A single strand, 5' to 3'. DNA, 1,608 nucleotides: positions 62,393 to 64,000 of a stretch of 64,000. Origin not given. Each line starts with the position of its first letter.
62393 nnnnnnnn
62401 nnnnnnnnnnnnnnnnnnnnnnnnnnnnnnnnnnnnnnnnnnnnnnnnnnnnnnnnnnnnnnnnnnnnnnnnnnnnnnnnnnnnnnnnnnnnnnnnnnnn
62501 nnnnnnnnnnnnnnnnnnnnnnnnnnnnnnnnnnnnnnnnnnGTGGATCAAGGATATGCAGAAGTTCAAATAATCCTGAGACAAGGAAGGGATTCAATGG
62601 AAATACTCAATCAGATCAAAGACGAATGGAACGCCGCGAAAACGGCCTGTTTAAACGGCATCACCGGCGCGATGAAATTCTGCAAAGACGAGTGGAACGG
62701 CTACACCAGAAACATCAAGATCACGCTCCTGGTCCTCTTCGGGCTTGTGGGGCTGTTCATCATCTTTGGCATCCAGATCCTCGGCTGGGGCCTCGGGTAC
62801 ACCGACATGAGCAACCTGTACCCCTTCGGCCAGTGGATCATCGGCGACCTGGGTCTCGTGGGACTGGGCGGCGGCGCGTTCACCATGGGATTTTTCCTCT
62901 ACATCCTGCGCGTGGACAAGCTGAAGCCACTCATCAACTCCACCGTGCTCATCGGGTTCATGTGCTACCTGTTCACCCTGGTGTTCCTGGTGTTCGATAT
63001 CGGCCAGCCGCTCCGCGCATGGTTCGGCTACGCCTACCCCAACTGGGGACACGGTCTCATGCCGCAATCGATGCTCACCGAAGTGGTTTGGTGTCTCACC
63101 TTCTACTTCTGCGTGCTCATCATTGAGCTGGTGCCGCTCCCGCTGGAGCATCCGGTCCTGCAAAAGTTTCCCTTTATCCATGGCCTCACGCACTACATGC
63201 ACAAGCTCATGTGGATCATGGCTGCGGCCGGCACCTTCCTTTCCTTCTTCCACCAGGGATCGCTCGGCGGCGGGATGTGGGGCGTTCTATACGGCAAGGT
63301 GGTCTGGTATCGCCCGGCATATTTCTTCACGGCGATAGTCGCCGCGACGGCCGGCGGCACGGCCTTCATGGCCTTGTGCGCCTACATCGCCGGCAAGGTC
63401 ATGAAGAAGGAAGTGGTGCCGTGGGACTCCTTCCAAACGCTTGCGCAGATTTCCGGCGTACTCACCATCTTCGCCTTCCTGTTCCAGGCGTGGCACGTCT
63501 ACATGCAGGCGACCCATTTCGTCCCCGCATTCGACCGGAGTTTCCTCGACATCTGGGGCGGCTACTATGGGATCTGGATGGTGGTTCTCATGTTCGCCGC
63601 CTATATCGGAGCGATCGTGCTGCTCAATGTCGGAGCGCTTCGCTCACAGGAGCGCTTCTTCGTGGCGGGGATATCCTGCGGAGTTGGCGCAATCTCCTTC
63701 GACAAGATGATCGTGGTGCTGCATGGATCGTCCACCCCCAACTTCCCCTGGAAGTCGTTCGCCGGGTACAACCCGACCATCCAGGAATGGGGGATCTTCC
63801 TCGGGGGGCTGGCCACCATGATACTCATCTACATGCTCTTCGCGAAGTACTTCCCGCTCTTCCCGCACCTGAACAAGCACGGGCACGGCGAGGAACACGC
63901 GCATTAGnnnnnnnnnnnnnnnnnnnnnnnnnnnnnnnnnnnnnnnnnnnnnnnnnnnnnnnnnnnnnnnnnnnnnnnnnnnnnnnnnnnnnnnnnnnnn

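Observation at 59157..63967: Minimal four-gene Qrc/ACIII-like respiratory module with a pentaheme subunit, closed by a strong terminator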

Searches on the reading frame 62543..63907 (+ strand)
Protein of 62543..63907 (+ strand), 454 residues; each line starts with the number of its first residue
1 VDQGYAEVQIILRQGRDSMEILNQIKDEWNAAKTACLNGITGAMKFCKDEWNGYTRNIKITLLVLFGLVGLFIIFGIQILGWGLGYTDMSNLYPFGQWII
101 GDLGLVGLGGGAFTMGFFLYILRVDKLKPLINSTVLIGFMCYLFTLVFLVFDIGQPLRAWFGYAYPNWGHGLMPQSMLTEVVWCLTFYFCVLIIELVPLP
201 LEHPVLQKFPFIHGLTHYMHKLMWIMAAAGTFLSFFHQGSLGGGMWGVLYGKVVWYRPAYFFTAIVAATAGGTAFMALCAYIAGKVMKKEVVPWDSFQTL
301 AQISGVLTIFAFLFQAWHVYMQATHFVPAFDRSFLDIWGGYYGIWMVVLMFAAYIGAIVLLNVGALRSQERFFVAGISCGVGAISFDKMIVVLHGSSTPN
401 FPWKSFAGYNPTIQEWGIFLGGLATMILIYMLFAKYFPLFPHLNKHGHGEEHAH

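Call 3: search_protein_families(library=ncbifam, proteins=[window:62543-63907:+], max_evalue=0.001)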
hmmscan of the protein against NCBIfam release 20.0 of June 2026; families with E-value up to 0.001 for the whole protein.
window:62543-63907:+ (454 aa): 3 families
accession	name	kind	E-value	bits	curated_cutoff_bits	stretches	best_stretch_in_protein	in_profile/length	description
NF041784.1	mnquin_red_QrcD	equivalog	2.5e-85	287.2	570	1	60-442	20-403/408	menaquinone reductase integral membrane subunit QrcD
NF008133.1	PRK10881.1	equivalog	7.8e-23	81.5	450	1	59-442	15-376/377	Ni/Fe-hydrogenase cytochrome b subunit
NF045714.1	sulf_resp_HmcC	equivalog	1.1e-16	61.1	550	1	68-440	13-368/376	sulfate respiration complex protein HmcC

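Call 4: search_protein_families(library=pfam, proteins=[window:62543-63907:+], max_evalue=0.001)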
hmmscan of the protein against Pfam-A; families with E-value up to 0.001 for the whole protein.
window:62543-63907:+ (454 aa): 1 family
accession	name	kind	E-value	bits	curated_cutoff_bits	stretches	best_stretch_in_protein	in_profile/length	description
PF03916.19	NrfD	-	3.8e-08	33.8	25.8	1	87-393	3-305/313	Polysulphide reductase, NrfD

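Call 12: search_solved_structures(query=window:62597-63907:+, max_evalue=0.01)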
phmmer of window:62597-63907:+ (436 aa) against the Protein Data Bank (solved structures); distinct sequences matched with E-value up to 0.01: 0.

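Call 57: search_protein_representatives(protein=window:62597-63907:+)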
Query: 436 residues. Proteins with E-value up to 0.001 (for the whole library): 663; up to 1e-10: 284; up to 1e-30: 41. The best 150 are listed.
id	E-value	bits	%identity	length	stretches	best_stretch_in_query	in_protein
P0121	1.3e-132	459.6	52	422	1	19-430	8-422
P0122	1.1e-92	328.0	58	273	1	93-352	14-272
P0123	1.2e-80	288.2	42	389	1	46-423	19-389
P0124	8.9e-60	219.5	37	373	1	42-424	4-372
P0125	1.4e-56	208.9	38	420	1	56-427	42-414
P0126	1.6e-56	208.7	86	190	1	71-181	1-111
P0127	2.7e-54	201.4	35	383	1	39-420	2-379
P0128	3.8e-54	200.9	52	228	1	227-427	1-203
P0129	8.1e-53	196.5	62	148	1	293-434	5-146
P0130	1.2e-52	196.0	74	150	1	25-151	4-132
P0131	1.5e-52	195.7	47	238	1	188-433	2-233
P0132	2.7e-48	181.6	45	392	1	48-296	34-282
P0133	8.5e-47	176.7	46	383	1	56-294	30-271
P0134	1.3e-46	176.1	45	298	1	71-307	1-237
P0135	2.0e-46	175.4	52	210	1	45-234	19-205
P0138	1.6e-44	169.2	31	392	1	43-426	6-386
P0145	4.6e-41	157.8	38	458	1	42-311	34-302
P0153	1.6e-35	139.5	32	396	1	44-423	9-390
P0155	1.7e-34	136.1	30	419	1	45-426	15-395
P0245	6.5e-16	74.8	32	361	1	52-254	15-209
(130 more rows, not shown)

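Call 59: search_protein_families(library=ncbifam, proteins=[P0123, P0124, P0127, P0245, P0125, P0132, P0145, P0153, P0138, P0155], max_evalue=1e-10)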
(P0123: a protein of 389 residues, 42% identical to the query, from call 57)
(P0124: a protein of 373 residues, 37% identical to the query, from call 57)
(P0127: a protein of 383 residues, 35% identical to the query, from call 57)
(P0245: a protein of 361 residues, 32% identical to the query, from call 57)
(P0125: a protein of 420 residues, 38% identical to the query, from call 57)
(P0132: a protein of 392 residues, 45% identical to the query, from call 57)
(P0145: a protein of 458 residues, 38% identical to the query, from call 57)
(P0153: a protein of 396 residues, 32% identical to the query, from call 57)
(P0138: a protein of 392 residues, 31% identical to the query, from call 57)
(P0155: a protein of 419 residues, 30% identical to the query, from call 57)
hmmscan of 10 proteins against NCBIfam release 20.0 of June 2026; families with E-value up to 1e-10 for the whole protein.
P0123 (389 aa): 1 family
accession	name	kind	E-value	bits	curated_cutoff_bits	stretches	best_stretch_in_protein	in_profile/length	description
NF041784.1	mnquin_red_QrcD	equivalog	3.4e-59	201.2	570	1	20-388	26-398/408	menaquinone reductase integral membrane subunit QrcD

P0124 (373 aa): 2 families
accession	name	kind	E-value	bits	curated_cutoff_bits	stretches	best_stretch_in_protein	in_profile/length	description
NF041784.1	mnquin_red_QrcD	equivalog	1.8e-37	129.6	570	1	19-372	35-403/408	menaquinone reductase integral membrane subunit QrcD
NF008133.1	PRK10881.1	equivalog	4.4e-15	56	450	1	7-372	17-376/377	Ni/Fe-hydrogenase cytochrome b subunit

P0127 (383 aa): 1 family
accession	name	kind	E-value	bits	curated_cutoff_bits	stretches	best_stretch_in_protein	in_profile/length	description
NF041784.1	mnquin_red_QrcD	equivalog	4.9e-34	118.3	570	1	11-371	25-391/408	menaquinone reductase integral membrane subunit QrcD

P0245 (361 aa): 1 family
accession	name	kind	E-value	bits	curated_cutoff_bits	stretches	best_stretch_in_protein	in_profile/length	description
NF041784.1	mnquin_red_QrcD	equivalog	7.2e-14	51.9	570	1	11-188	26-198/408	menaquinone reductase integral membrane subunit QrcD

P0125 (420 aa): 3 families
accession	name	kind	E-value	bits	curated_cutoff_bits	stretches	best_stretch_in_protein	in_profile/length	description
NF041784.1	mnquin_red_QrcD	equivalog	6.6e-186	618.5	570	1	15-412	7-404/408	menaquinone reductase integral membrane subunit QrcD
NF045714.1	sulf_resp_HmcC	equivalog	2.8e-33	115.7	550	1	29-409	4-368/376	sulfate respiration complex protein HmcC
NF008133.1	PRK10881.1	equivalog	8.3e-21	74.9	450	1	29-411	15-376/377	Ni/Fe-hydrogenase cytochrome b subunit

P0132 (392 aa): 6 families
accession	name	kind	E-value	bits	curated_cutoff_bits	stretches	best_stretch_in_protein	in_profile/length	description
NF041784.1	mnquin_red_QrcD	equivalog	4.1e-157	523.7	570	1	11-288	2-279/408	menaquinone reductase integral membrane subunit QrcD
NF045714.1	sulf_resp_HmcC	equivalog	1.1e-24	87.4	550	1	41-233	15-203/376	sulfate respiration complex protein HmcC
NF008133.1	PRK10881.1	equivalog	4.3e-19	69.2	450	1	44-286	29-266/377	Ni/Fe-hydrogenase cytochrome b subunit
TIGR01513.1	NAPRTase_put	equivalog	1.4e-18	67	297.4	1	277-391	318-429/452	nicotinate phosphoribosyltransferase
NF006695.0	PRK09243.1-2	equivalog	5.8e-17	61.5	469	1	280-391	328-441/480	nicotinate phosphoribosyltransferase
NF006697.0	PRK09243.1-4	equivalog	9.8e-11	40.9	776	0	272-391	323-443/488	nicotinate phosphoribosyltransferase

P0145 (458 aa): 3 families
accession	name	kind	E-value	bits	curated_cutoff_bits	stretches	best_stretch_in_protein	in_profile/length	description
NF041784.1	mnquin_red_QrcD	equivalog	9.2e-111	371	570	1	24-305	10-291/408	menaquinone reductase integral membrane subunit QrcD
NF008133.1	PRK10881.1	equivalog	1.1e-27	97.6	450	1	40-295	20-269/377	Ni/Fe-hydrogenase cytochrome b subunit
NF045714.1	sulf_resp_HmcC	equivalog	2.1e-26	93.1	550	1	42-251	11-213/376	sulfate respiration complex protein HmcC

P0153 (396 aa): 3 families
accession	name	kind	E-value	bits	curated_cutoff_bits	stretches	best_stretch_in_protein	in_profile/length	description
NF041784.1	mnquin_red_QrcD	equivalog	8.8e-112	374.4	570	1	8-391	23-403/408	menaquinone reductase integral membrane subunit QrcD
NF045714.1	sulf_resp_HmcC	equivalog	3e-29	102.5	550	1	13-386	11-365/376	sulfate respiration complex protein HmcC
NF008133.1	PRK10881.1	equivalog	8.8e-22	78.1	450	1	6-377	16-359/377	Ni/Fe-hydrogenase cytochrome b subunit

P0138 (392 aa): 4 families
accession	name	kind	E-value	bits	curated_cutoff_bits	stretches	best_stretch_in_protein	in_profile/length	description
NF041784.1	mnquin_red_QrcD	equivalog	9.1e-83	278.8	570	1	8-382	19-401/408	menaquinone reductase integral membrane subunit QrcD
NF045714.1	sulf_resp_HmcC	equivalog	1.5e-44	152.8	550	1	14-383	8-369/376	sulfate respiration complex protein HmcC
NF008133.1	PRK10881.1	equivalog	2.1e-40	139.4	450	1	13-382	18-374/377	Ni/Fe-hydrogenase cytochrome b subunit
NF045798.1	DsrP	equivalog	5.8e-21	75.3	350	1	9-378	14-339/346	sulfate reduction electron transfer complex DsrMKJOP subunit DsrP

P0155 (419 aa): 4 families
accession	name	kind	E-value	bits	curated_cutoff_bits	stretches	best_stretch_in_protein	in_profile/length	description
NF041784.1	mnquin_red_QrcD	equivalog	6.2e-80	269.5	570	1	6-391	14-401/408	menaquinone reductase integral membrane subunit QrcD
NF045714.1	sulf_resp_HmcC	equivalog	2.9e-42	145.3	550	1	20-392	11-369/376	sulfate respiration complex protein HmcC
NF008133.1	PRK10881.1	equivalog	6.1e-40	137.8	450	1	14-391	16-374/377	Ni/Fe-hydrogenase cytochrome b subunit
NF045798.1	DsrP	equivalog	5.8e-13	49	350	1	4-337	6-308/346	sulfate reduction electron transfer complex DsrMKJOP subunit DsrP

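Call 70: find_homologous_proteins(query=window:62597-63907:+, max_evalue=1e-10)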
Query window:62597-63907:+ (436 aa): 3211 proteins with E <= 1e-10 among 8000 candidates; the best 120 are listed.
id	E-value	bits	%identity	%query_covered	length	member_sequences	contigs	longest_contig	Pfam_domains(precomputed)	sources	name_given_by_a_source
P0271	2.0e-298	1008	100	100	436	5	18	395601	PF03916.20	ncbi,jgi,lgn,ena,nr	ncbi:MAG TPA: polysulfide reductase NrfD [Spirochaetota bacterium]|nr:polysulfide reductase NrfD [Sp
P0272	4.4e-206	704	74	94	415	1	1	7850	PF03916.20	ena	-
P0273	2.4e-198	678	73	94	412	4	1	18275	PF03916.20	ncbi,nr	ncbi:MAG: polysulfide reductase NrfD [Spirochaetes bacterium]|nr:polysulfide reductase NrfD [Spiroch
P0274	4.0e-194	664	69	95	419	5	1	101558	PF03916.20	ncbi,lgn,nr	ncbi:MAG: hypothetical protein EPN93_19925 [Spirochaetes bacterium]|nr:MAG: hypothetical protein EPN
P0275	1.5e-185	636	69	91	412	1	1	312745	PF03916.20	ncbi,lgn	-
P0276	1.6e-185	636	67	94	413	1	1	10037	PF03916.20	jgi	-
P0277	1.6e-183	629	67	95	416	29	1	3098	PF03916.20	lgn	-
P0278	2.1e-183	629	67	96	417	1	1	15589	PF03916.20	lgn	-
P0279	4.3e-183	628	69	94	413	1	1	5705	-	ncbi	-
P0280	6.7e-183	627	69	94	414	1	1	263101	-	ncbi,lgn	-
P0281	2.9e-182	625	66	95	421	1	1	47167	PF03916.20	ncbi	-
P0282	7.8e-182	624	67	94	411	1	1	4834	PF03916.20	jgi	-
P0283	1.2e-180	620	67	95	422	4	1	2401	PF03916.20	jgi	jgi:menaquinone reductase, integral membrane subunit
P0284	9.8e-180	617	66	95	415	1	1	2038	PF03916.20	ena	-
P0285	2.8e-179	615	68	94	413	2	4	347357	-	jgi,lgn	jgi:molybdopterin-containing oxidoreductase family membrane subunit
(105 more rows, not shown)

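Call 79: list_cluster_members(proteins=[P0123, P0124, P0127, P0001, P0125, P0153])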
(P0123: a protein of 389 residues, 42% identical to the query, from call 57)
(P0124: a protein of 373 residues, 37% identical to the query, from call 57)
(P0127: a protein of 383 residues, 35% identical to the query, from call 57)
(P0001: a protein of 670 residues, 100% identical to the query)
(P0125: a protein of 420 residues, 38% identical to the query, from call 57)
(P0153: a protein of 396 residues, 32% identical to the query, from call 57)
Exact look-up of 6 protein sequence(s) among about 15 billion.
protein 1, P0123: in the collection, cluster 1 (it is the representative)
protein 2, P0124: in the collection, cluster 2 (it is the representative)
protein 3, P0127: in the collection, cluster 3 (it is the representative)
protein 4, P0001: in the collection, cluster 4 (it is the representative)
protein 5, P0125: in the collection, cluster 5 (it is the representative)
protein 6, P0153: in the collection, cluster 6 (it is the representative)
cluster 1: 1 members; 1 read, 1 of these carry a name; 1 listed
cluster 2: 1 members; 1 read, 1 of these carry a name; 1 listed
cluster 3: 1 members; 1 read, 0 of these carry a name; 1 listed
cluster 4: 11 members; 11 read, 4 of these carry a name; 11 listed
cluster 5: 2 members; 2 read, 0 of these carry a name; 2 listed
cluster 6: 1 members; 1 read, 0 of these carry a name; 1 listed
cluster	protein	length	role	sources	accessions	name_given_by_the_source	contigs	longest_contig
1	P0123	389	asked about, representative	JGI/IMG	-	molybdopterin-containing oxidoreductase family membrane subunit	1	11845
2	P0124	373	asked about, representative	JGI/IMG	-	Ni/Fe-hydrogenase subunit HybB-like protein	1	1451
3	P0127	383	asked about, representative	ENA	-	-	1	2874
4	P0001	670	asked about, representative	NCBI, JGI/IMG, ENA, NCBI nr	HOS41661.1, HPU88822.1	MAG TPA: molybdopterin-dependent oxidoreductase [Spirochaetota bacterium] | molybdopterin-dependent oxidoreductase [Spirochaetota bacterium]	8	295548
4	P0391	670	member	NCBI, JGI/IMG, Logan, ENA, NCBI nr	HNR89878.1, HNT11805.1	MAG TPA: molybdopterin-dependent oxidoreductase [Spirochaetota bacterium] | molybdopterin-dependent oxidoreductase [Spirochaetota bacterium]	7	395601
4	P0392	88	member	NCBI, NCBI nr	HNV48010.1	MAG TPA: molybdopterin dinucleotide binding domain-containing protein, partial ... | molybdopterin dinucleotide binding domain-containing protein [Spirochaetota bacterium]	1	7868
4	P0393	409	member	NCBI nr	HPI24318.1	molybdopterin dinucleotide binding domain-containing protein [Spirochaetota bacterium]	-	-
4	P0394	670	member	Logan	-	-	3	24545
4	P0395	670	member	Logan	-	-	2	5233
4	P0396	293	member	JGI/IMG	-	-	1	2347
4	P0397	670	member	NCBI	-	-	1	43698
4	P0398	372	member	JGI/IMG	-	-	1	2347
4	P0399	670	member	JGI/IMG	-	-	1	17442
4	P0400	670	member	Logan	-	-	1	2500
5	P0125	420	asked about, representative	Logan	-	-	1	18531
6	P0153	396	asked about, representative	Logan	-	-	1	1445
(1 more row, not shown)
